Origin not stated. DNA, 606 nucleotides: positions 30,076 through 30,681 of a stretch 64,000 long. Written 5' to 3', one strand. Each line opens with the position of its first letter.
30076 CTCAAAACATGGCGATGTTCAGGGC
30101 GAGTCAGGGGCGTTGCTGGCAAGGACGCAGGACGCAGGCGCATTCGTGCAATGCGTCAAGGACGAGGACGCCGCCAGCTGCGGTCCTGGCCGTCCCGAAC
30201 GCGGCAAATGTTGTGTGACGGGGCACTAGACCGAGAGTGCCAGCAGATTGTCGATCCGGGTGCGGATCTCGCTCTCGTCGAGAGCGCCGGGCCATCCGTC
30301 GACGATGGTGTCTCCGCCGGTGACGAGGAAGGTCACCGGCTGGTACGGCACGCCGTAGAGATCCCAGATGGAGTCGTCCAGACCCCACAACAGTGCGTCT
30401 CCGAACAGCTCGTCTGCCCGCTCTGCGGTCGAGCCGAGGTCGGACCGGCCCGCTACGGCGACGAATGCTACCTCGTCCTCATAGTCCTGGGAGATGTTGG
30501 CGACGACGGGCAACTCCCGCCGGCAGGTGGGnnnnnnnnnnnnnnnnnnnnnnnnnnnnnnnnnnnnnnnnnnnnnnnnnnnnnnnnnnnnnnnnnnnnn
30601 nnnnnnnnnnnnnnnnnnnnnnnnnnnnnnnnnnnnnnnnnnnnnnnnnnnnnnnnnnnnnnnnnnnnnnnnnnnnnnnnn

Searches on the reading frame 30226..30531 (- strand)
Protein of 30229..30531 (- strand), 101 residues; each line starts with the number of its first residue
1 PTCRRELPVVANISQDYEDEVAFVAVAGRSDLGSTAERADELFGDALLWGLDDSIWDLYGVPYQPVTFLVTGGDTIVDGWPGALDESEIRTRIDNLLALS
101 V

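Call 21: search_protein_families(library=pfam, proteins=[window:30226-30513:-], max_evalue=0.00001)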
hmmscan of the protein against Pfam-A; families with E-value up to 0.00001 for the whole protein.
window:30226-30513:- (95 aa): 0 families

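Call 55: search_protein_representatives(protein=window:30229-30531:-)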
Query: 101 residues. Proteins with E-value up to 0.001 (for the whole library): 87; up to 1e-10: 25; up to 1e-30: 1. The best 87 are listed.
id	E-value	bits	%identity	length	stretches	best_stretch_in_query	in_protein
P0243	8.3e-35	135.2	64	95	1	7-100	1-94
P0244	1.7e-29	118.2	55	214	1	1-99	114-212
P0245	1.8e-26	108.4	61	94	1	7-100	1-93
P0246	3.3e-25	104.4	55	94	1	7-99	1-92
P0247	2.8e-22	94.9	50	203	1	3-100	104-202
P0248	8.1e-20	87.1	51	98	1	7-100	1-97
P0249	8.6e-18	80.5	46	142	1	1-97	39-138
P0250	1.8e-17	79.5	49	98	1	7-100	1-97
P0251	4.3e-17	78.3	48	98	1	7-100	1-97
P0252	5.9e-17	77.9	65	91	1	46-100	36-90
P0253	6.6e-16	74.5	47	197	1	1-99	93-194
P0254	1.0e-15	73.8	45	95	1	7-98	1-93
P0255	2.5e-15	72.6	53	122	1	26-98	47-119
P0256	7.7e-15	71.1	64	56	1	48-100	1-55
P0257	9.0e-15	70.8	53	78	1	7-86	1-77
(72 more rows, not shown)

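Call 57: find_encoding_contigs(protein=P0243, flank=3000, max_places=3)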
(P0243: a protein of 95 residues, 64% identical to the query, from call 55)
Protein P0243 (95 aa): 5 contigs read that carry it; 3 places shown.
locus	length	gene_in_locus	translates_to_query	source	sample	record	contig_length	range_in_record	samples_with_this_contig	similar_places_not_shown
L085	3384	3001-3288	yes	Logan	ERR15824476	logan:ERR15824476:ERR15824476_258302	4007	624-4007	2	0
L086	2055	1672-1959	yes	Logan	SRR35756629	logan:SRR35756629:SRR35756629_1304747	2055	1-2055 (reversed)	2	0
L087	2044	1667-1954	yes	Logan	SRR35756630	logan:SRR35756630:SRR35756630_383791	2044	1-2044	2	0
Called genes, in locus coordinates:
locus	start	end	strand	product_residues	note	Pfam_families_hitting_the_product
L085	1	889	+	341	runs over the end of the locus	PF02885:Glycos_trans_3N, PF00591:Glycos_transf_3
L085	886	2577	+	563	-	PF00501:AMP-binding, PF13193:AMP-binding_C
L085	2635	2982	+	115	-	-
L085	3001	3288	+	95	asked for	-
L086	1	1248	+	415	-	?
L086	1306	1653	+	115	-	-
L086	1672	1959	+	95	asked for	-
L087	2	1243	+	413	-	?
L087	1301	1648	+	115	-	-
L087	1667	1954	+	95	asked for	-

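Call 58: find_encoding_contigs(protein=P0245, flank=3000, max_places=3)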
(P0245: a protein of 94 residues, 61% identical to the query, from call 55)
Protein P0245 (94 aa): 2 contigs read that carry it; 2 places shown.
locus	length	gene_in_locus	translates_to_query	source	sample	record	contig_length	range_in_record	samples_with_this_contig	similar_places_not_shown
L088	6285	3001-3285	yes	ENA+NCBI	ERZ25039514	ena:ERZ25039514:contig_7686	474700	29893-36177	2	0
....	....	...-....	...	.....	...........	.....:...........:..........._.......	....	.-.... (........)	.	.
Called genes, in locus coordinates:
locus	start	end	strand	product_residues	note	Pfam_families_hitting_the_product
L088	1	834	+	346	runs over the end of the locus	PF02885:Glycos_trans_3N, PF00591:Glycos_transf_3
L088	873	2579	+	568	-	PF00501:AMP-binding, PF13193:AMP-binding_C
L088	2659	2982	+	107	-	-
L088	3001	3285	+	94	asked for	-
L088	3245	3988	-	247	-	PF01790:LGT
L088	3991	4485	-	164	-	PF08534:Redoxin (weak), PF00085:Thioredoxin, PF00578:AhpC-TSA (weak), PF13905:Thioredoxin_8 (weak)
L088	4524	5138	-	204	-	PF01502:PRA-CH, PF01503:PRA-PH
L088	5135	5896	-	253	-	PF00977:His_biosynth, PF01207:Dus (faint), PF03060:NMO (faint)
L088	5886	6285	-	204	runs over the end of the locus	PF00117:GATase, PF01174:SNO (faint)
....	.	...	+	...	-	?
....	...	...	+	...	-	-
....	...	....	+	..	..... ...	-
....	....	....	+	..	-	?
